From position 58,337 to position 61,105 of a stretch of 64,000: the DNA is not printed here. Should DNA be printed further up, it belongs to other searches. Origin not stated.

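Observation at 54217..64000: Operon of three giant acidic Ca-binding surface/secreted proteins with complementary targeting signals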

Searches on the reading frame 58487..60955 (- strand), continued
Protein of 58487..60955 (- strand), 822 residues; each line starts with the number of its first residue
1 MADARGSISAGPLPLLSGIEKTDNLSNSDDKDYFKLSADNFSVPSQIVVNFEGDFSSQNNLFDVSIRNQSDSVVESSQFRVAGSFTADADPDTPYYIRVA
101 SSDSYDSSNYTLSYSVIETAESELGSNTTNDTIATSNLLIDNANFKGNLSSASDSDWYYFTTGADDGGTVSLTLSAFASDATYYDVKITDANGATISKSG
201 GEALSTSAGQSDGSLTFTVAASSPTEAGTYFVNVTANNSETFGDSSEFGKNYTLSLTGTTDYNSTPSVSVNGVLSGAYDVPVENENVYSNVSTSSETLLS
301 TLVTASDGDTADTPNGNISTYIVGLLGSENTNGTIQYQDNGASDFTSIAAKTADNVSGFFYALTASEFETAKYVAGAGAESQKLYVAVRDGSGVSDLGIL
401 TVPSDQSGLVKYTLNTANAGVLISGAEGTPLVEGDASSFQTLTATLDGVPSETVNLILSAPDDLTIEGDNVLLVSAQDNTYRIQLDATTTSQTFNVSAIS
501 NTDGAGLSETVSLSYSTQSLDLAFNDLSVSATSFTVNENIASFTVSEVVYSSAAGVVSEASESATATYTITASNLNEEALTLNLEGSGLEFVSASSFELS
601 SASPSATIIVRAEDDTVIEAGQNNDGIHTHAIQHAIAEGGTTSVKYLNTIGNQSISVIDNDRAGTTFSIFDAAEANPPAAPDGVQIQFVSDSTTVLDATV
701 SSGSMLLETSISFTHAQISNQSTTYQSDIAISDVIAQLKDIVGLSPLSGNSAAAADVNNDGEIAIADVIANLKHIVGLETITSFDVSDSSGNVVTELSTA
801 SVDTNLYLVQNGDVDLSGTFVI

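Call 70: search_protein_representatives(alignment_id=A1)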
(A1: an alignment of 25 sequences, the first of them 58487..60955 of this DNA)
Query: 25 sequences, 828 profile positions. Proteins with E-value up to 0.001 (for the whole library): 2008; up to 1e-10: 686; up to 1e-30: 83. The best 150 are listed.
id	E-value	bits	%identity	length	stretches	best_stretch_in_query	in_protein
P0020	0.0e+00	1264.1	-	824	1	1-828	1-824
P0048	0.0e+00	1158.1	-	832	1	1-827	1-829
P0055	0.0e+00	1076.0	-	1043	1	1-826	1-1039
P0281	5.7e-214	729.3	-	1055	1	1-826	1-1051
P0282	4.2e-200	683.4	-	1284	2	1-741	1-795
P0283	1.4e-195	668.5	-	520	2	422-828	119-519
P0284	1.9e-186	638.3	-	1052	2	1-705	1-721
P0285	2.8e-130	452.4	-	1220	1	1-741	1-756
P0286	3.5e-119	415.7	-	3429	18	5-199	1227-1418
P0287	6.8e-94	332.1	-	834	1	4-828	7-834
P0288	7.4e-94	332.0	-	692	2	1-420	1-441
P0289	3.3e-93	329.8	-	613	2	1-420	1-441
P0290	5.2e-93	329.2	-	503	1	1-383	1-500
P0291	4.8e-80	286.3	-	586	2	20-442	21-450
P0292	9.8e-77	275.3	-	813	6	9-160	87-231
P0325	3.6e-39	151.1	-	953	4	641-827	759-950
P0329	1.2e-37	146.0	-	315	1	653-827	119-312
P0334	1.3e-34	136.0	-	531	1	684-825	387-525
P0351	4.2e-32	127.7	-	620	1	650-827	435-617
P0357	4.3e-31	124.4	-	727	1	679-825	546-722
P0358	5.9e-31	123.9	-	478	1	639-826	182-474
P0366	8.7e-30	120.0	-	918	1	657-826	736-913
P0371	3.2e-29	118.2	-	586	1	559-826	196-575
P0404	1.7e-26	109.2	-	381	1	680-826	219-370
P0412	4.0e-26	107.9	-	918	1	669-826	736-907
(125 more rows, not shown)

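Call 78: search_protein_families(library=pfam, proteins=[P0325, P0329, P0334, P0351, P0357, P0358, P0366, P0371, P0404, P0412], max_evalue=0.01)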
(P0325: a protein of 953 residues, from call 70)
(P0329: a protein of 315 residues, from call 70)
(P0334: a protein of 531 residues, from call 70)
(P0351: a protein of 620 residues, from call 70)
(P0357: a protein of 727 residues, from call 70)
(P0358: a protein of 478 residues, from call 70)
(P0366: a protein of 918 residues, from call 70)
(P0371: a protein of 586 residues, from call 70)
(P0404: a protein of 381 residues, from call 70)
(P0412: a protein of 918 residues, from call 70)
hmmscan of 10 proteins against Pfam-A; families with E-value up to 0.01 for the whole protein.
P0325 (953 aa): 2 families
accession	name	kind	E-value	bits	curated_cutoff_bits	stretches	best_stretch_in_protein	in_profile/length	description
PF00353.25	HemolysinCabind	-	8.4e-08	32.5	23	2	704-728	2-26/36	RTX calcium-binding nonapeptide repeat (4 copies)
PF20622.4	Big_15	-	0.0083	16.4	27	0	3-40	16-53/82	Bacterial Ig domain (Big_16)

P0329 (315 aa): 1 family
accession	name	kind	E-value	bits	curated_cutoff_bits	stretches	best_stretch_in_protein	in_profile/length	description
PF00059.27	Lectin_C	-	3.6e-07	31.3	22.6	1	23-150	2-104/107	Lectin C-type domain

P0334 (531 aa): 2 families
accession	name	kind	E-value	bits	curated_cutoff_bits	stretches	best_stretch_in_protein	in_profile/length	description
PF14099.13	Polysacc_lyase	-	4.4e-22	79.4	29.9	1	175-352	39-209/210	Polysaccharide lyase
PF13385.13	Laminin_G_3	-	0.00076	20.1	27.6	1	224-330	28-118/151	Concanavalin A-like lectin/glucanases superfamily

P0351 (620 aa): 1 family
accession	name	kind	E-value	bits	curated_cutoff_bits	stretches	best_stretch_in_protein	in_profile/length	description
PF00353.25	HemolysinCabind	-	1.4e-09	38.1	23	2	364-397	2-35/36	RTX calcium-binding nonapeptide repeat (4 copies)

P0357 (727 aa): 3 families
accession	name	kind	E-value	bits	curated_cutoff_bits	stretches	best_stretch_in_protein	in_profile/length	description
PF00353.25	HemolysinCabind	-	9.4e-28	96.2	23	4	294-328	2-36/36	RTX calcium-binding nonapeptide repeat (4 copies)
PF00413.30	Peptidase_M10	-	9.7e-08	32.5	24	1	118-170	78-131/159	Matrixin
PF00404.24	Dockerin_1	-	0.0056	17.3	22.9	0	625-674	2-51/57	Dockerin type I domain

P0358 (478 aa): 1 family
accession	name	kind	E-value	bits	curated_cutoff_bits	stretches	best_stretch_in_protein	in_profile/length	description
PF00160.26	Pro_isomerase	-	8.3e-37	127.3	21.7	1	11-160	5-154/159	Cyclophilin type peptidyl-prolyl cis-trans isomerase/CLD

P0366 (918 aa): 2 families
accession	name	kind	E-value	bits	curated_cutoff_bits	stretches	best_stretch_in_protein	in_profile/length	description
PF03959.19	FSH1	-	5.4e-18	65.9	21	1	10-187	3-205/211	Serine hydrolase (FSH1)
PF00353.25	HemolysinCabind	-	1.5e-13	50.8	23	2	659-692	2-35/36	RTX calcium-binding nonapeptide repeat (4 copies)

P0371 (586 aa): 1 family
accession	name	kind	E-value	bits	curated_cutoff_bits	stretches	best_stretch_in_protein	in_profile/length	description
PF00404.24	Dockerin_1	-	4.3e-05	24.1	22.9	1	479-528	7-56/57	Dockerin type I domain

P0404 (381 aa): 2 families
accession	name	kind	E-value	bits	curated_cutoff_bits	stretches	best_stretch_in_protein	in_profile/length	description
PF00160.26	Pro_isomerase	-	9.3e-33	114.1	21.7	1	2-133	29-157/159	Cyclophilin type peptidyl-prolyl cis-trans isomerase/CLD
PF00404.24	Dockerin_1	-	0.00013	22.5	22.9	1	279-319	11-52/57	Dockerin type I domain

P0412 (918 aa): 2 families
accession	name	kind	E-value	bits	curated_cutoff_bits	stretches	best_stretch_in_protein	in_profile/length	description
PF05345.18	He_PIG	-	9.1e-14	52.1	24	1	393-484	5-95/96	Putative Ig domain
PF17963.7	Big_9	-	0.00049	21.4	23.6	1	669-753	13-87/89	Bacterial Ig domain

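Call 80: search_solved_structures(query=L010:985-3384:+, max_evalue=1)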
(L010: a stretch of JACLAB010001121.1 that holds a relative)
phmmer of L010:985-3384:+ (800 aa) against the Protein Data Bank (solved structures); distinct sequences matched with E-value up to 1: 15.
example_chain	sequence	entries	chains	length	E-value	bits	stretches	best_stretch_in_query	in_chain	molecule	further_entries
7rah_E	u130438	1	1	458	6.9e-06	27.9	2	340-390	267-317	Bifunctional adenylate cyclase toxin/hemolysin CyaA,Bifunctional adenylate cyclase toxin/h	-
2ml1_A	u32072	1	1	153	0.00011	23.9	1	351-399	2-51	Poly(beta-D-mannuronate) C5 epimerase 6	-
9cse_A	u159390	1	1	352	0.00013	23.6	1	466-546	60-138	Large adhesion protein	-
2z8z_A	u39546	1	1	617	0.00017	23.2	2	350-434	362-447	Lipase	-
2z8x_A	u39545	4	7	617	0.00025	22.7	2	350-434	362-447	Lipase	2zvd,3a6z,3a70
2zj7_A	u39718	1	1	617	0.00025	22.7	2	350-434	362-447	Lipase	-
2ml2_A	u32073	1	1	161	0.00026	22.6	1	345-410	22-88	Poly(beta-D-mannuronate) C5 epimerase 6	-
2zj6_A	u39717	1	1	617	0.00026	22.6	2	349-434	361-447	Lipase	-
2agm_A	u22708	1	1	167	0.001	20.7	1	340-390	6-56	Poly(beta-D-mannuronate) C5 epimerase 4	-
7usl_C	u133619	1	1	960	0.0022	19.6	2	341-387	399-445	Bifunctional hemolysin-adenylate cyclase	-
2ml3_A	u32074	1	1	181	0.011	17.2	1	340-391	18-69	Poly(beta-D-mannuronate) C5 epimerase 6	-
9p0c_A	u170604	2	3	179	0.022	16.3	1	350-388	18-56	Hemolysin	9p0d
6sus_A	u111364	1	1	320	0.039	15.4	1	350-388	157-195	Bifunctional hemolysin/adenylate cyclase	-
9p6c_A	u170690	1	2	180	0.058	14.9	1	349-390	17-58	Hemolysin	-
5cvw_A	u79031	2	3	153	0.066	14.7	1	353-389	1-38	Bifunctional hemolysin/adenylate cyclase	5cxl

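Call 81: search_solved_structures(query=L019:7424-9823:+, max_evalue=1)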
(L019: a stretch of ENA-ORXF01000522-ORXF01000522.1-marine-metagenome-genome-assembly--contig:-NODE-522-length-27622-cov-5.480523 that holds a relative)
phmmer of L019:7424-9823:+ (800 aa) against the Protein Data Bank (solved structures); distinct sequences matched with E-value up to 1: 22.
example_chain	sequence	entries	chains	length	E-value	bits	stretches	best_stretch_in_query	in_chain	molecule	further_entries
7rah_E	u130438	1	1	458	0.0001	24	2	268-320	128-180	Bifunctional adenylate cyclase toxin/hemolysin CyaA,Bifunctional adenylate cyclase toxin/h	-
6sus_A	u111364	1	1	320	0.0016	20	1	274-339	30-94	Bifunctional hemolysin/adenylate cyclase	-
7usl_C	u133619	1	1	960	0.0017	19.9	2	268-320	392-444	Bifunctional hemolysin-adenylate cyclase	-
2ml3_A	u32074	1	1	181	0.0031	19.1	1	272-331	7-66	Poly(beta-D-mannuronate) C5 epimerase 6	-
2agm_A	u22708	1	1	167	0.0047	18.5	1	294-352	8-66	Poly(beta-D-mannuronate) C5 epimerase 4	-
9p0c_A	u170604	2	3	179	0.013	17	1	277-322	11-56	Hemolysin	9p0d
2ml1_A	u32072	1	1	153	0.025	16.1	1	411-471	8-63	Poly(beta-D-mannuronate) C5 epimerase 6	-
5cvw_A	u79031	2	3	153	0.031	15.7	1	286-322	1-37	Bifunctional hemolysin/adenylate cyclase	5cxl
2ml2_A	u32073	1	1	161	0.049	15.1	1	272-331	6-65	Poly(beta-D-mannuronate) C5 epimerase 6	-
5uw2_A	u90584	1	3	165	0.086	14.3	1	504-606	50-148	Probable phospholipid ABC transporter-binding protein MlaD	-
8hpz_A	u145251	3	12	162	0.09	14.2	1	504-606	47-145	Intermembrane phospholipid transport system binding protein MlaD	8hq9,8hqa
6zy2_A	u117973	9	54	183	0.12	13.9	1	504-606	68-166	YrbD protein | Outer membrane lipid asymmetry maintenance protein MlaD | Intermembrane phospholipid transport system binding protein MlaD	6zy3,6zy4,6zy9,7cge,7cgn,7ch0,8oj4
6xbd_A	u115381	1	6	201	0.16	13.4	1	504-606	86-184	Phospholipid ABC transporter-binding protein MlaD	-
8gtn_A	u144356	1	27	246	0.25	12.8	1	612-665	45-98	Isoform 4 of Gasdermin-B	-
9p6c_A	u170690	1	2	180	0.29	12.5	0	290-337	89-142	Hemolysin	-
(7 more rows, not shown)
